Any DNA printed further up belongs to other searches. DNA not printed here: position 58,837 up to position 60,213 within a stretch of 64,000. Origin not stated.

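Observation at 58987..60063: Archaeal/eukaryotic-type DRG GTPase with a TGS domain in a bacterial context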

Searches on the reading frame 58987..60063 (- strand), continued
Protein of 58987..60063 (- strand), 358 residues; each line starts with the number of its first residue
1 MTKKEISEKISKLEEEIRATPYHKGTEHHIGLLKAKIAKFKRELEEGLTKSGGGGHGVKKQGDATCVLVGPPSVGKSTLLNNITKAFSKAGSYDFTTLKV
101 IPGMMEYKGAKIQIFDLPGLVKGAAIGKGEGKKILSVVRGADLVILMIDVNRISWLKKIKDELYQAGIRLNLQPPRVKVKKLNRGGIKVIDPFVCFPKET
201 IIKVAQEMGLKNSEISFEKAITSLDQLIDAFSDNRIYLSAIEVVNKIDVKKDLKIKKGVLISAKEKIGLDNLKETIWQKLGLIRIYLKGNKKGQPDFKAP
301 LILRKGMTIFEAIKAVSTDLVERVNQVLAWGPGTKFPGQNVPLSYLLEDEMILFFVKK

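Call 36: search_protein_representatives(protein=window:58987-60063:-)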
Query: 358 residues. Proteins with E-value up to 0.001 (for the whole library): 7195; up to 1e-10: 1739; up to 1e-30: 304. The best 150 are listed.
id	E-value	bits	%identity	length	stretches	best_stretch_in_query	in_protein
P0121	1.4e-98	346.4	48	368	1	7-355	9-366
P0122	1.6e-97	343.0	51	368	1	5-357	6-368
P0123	2.8e-97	342.2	50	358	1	5-357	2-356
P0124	3.7e-96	338.5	51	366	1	4-357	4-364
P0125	1.9e-93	329.6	49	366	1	4-355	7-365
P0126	2.9e-92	325.7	47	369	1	1-356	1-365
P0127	5.4e-89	314.9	51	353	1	5-327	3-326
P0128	8.5e-84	297.8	47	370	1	7-356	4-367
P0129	7.6e-83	294.7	45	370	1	6-349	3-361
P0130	1.2e-82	294.1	47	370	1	6-351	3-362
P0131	2.3e-82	293.1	47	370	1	4-354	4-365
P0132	3.5e-81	289.2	46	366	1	3-355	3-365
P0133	1.1e-79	284.4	45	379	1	4-358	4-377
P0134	5.4e-79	282.0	45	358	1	6-355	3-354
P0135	1.7e-78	280.4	56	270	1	8-264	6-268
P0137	9.1e-78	278.0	44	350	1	6-355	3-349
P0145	6.4e-74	265.4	43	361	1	6-353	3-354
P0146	1.7e-73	264.0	43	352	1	6-353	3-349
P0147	2.9e-73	263.2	43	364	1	6-349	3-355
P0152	1.4e-71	257.7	41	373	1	3-346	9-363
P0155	1.3e-70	254.5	44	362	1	6-349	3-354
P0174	1.6e-64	234.4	44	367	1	6-309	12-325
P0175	1.7e-64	234.3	39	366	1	5-347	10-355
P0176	2.9e-64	233.6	41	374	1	1-353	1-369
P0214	2.6e-52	194.3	38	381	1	8-352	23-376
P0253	2.9e-45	171.1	36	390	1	4-353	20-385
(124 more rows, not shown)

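Call 37: search_solved_structures(query=window:58987-60063:-, max_evalue=1e-50, show_alignments=3)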
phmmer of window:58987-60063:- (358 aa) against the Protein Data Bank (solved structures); distinct sequences matched with E-value up to 1e-50: 3.
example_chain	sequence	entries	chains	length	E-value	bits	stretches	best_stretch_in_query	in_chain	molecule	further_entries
4a9a_A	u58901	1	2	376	2.1e-68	234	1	7-358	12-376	RIBOSOME-INTERACTING GTPASE 1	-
7rr5_R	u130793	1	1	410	2.8e-68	233.6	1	8-358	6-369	Ribosome-interacting GTPase 1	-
7nrc_So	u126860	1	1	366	5.2e-67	229.4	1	7-353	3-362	Ribosome-interacting GTPase 2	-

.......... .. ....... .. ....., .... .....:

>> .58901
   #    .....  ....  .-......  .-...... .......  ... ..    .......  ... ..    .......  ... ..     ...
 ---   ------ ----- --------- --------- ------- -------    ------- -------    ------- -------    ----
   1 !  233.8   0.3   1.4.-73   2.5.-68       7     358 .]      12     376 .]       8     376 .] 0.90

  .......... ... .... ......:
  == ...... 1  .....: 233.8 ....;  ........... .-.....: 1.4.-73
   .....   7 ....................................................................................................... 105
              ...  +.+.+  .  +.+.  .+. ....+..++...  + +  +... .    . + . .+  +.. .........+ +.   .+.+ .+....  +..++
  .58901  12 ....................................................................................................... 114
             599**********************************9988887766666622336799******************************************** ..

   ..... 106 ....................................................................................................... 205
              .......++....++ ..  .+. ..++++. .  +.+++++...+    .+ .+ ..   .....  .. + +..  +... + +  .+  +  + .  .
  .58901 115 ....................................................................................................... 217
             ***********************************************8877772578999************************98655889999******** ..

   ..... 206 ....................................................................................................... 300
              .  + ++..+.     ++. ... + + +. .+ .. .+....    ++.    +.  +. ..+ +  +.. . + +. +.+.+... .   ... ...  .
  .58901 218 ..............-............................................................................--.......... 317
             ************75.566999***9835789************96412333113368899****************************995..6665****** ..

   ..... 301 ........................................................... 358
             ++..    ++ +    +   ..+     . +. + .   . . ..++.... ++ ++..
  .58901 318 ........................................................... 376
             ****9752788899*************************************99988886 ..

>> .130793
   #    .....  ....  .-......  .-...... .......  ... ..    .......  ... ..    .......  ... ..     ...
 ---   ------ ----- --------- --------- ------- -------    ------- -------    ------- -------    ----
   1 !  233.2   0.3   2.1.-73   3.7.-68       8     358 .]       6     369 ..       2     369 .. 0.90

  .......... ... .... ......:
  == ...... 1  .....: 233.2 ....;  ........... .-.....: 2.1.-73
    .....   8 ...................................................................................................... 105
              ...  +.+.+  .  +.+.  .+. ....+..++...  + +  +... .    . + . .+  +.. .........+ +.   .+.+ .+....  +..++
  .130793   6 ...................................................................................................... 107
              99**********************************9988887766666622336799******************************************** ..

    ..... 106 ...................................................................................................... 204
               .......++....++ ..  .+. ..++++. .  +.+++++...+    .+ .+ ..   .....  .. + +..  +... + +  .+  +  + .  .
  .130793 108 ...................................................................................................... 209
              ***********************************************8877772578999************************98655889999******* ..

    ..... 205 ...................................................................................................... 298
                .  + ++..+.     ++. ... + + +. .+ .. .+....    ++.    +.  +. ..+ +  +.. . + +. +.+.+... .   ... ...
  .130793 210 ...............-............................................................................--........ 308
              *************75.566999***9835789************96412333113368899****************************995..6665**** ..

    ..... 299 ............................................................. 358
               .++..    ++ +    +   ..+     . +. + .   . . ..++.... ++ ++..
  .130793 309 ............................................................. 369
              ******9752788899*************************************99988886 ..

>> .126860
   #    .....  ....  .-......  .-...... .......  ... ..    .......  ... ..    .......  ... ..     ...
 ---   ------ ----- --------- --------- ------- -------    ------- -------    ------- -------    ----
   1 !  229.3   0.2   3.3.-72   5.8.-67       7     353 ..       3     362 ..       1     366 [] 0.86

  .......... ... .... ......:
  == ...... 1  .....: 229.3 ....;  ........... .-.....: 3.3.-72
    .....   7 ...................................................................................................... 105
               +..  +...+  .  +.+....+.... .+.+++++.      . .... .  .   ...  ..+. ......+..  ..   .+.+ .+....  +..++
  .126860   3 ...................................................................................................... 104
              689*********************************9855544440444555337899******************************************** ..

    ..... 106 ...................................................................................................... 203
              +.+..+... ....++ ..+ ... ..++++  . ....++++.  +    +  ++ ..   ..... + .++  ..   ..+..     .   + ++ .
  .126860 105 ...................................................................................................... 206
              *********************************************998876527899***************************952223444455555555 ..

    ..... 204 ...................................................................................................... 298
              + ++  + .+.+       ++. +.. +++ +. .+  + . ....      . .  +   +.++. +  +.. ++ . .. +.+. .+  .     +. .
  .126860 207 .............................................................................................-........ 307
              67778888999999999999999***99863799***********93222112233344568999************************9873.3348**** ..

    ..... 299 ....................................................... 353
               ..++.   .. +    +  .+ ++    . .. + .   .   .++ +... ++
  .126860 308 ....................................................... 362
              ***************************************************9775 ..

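Call 42: list_cluster_members(proteins=[P0137, P0146, P0129, P0128, P0145, P0155, P0131, P0253, P0214, P0176])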
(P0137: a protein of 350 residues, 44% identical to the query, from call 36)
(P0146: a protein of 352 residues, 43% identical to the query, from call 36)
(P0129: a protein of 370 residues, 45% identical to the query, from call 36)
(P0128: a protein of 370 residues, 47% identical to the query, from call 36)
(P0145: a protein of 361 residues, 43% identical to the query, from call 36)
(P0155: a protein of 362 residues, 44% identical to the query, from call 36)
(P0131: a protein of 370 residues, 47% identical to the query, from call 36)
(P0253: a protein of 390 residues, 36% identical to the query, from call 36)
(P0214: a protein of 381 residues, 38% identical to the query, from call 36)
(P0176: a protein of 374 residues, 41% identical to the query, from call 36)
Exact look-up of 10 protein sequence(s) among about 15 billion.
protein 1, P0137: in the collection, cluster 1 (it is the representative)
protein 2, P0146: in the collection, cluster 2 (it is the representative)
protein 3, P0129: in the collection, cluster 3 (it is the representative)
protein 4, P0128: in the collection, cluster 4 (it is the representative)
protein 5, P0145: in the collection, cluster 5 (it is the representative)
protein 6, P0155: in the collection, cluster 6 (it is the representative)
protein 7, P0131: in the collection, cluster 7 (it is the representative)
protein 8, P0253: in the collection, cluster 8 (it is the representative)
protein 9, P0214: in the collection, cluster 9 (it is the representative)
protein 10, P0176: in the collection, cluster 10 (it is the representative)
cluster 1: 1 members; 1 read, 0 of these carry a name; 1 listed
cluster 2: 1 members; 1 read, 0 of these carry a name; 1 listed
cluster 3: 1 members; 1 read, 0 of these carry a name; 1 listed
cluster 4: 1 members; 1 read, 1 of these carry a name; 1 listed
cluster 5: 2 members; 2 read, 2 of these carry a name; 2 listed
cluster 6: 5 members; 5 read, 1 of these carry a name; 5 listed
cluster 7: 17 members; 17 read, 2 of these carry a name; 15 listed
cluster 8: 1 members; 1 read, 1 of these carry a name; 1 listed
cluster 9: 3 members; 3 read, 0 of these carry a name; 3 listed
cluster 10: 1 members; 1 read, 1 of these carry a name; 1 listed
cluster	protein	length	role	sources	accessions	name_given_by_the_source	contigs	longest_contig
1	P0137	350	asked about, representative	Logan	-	-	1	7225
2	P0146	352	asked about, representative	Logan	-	-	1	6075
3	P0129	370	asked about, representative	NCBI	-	-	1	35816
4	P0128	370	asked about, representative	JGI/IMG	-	ribosome-interacting GTPase 1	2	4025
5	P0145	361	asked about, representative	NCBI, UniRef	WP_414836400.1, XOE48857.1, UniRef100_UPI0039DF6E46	OBG GTPase family GTP-binding protein [Candidatus Nanohalococcus occultus] | OBG GTPase family GTP-binding protein n=1 Tax=Candidatus Nanohalococcus occultus ...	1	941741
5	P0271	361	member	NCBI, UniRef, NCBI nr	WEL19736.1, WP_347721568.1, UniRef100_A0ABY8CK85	OBG GTPase family GTP-binding protein [Candidatus Nanohalococcus occultus] | Ribosome-interacting GTPase 1 n=1 Tax=Candidatus Nanohalococcus occultus TaxID=2978047 ... | Ribosome-interacting GTPase 1 [Candidatus Nanohaloarchaeota archaeon SVXNc]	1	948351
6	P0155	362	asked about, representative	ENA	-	-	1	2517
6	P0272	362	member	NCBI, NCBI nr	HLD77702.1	MAG TPA: GTPase [archaeon] | GTPase [archaeon]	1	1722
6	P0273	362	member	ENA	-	-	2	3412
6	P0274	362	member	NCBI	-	-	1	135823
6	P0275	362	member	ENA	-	-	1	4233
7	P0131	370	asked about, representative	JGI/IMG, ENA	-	-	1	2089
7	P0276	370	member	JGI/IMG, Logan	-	small GTP-binding protein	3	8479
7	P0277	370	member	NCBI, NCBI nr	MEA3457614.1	MAG: GTP-binding protein [Candidatus Thermoplasmatota archaeon] | GTP-binding protein [Candidatus Thermoplasmatota archaeon]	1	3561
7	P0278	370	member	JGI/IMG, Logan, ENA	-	-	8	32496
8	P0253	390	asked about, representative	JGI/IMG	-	small GTP-binding protein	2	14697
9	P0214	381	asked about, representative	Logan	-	-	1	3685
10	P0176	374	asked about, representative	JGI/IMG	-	hypothetical protein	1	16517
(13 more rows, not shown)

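Call 49: find_encoding_contigs(protein=P0001, flank=2000, max_places=4)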
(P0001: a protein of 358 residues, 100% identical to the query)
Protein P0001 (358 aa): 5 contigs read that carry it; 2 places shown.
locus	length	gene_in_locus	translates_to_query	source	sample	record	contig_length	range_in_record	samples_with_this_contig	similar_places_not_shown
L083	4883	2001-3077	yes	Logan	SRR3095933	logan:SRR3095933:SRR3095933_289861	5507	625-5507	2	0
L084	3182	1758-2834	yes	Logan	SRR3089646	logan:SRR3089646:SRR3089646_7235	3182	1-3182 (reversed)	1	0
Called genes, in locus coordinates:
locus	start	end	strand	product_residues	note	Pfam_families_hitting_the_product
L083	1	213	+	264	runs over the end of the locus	-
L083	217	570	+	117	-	-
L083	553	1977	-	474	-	-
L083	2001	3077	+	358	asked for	PF01926:MMR_HSR1, PF02421:FeoB_N, PF16897:MMR_HSR1_Xtn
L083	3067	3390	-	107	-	PF00085:Thioredoxin, PF13098:Thioredoxin_2, PF13905:Thioredoxin_8 (faint)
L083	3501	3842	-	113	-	-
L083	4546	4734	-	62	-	-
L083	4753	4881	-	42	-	?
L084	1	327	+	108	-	?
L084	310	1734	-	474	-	-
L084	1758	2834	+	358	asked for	PF01926:MMR_HSR1, PF02421:FeoB_N, PF16897:MMR_HSR1_Xtn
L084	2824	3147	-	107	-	PF00085:Thioredoxin, PF13098:Thioredoxin_2, PF13905:Thioredoxin_8 (faint)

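Call 51: find_encoding_contigs(protein=P0253, flank=7000, max_places=2)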
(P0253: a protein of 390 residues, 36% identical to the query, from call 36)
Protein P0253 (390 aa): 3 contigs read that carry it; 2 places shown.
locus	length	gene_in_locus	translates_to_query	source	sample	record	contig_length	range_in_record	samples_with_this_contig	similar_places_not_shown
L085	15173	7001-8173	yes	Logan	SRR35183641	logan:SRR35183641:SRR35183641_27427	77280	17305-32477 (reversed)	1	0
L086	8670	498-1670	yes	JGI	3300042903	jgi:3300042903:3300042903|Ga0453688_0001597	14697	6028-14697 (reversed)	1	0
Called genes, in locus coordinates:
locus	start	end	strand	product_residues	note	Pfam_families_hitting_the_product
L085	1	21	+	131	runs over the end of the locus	PF21485:IF5A-like_N, PF08207:EFP_N (weak), PF01287:eIF-5a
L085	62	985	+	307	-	PF01916:DS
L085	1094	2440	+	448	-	PF02881:SRP54_N, PF00448:SRP54, PF02978:SRP_SPB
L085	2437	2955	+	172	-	PF04013:Methyltrn_RNA_2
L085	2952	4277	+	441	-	PF22023:Pus10_THUMP_arc, PF21238:Pus10_C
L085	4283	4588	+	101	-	PF01157:Ribosomal_L21e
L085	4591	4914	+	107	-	PF03874:RNA_pol_Rpb4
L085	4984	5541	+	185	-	PF04919:DUF655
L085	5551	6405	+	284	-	PF00398:RrnaAD, PF01135:PCMT (faint), PF05175:MTS, PF13649:Methyltransf_25 (weak)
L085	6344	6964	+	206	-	PF02475:TRM5-TYW2_MTfase, PF05175:MTS, PF06325:PrmA, PF08241:Methyltransf_11, PF09445:Methyltransf_15 (weak), PF13649:Methyltransf_25, PF13847:Methyltransf_31, PF01170:UPF0020 (weak), +1 more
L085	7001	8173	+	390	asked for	PF00009:GTP_EFTU (faint), PF00025:Arf (faint), PF01926:MMR_HSR1, PF02421:FeoB_N (weak), PF16897:MMR_HSR1_Xtn, PF02824:TGS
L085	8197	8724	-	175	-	PF06559:DCD_N (weak), PF22769:DCD, PF00692:dUTPase (weak)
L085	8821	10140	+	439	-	PF00682:HMGL-like, PF22617:HCS_D2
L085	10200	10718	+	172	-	PF00252:Ribosomal_L16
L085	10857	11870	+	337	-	PF01866:Diphthamide_syn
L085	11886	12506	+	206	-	PF01170:UPF0020 (weak), PF05175:MTS, PF06325:PrmA, PF13847:Methyltransf_31, PF08241:Methyltransf_11 (weak), PF13649:Methyltransf_25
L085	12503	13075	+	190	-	PF14382:ECR1_N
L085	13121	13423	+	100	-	PF13656:RNA_pol_L_2, PF01193:RNA_pol_L (weak)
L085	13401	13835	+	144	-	PF11469:Ribonucleas_3_2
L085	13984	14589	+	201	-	PF01949:Endo_dU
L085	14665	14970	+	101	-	PF25212:HVO_A0114 (weak)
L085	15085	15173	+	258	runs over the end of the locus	PF05165:GCH_III, PF18182:mCpol (faint)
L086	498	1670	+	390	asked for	PF00009:GTP_EFTU (faint), PF00025:Arf (faint), PF01926:MMR_HSR1, PF02421:FeoB_N (weak), PF16897:MMR_HSR1_Xtn, PF02824:TGS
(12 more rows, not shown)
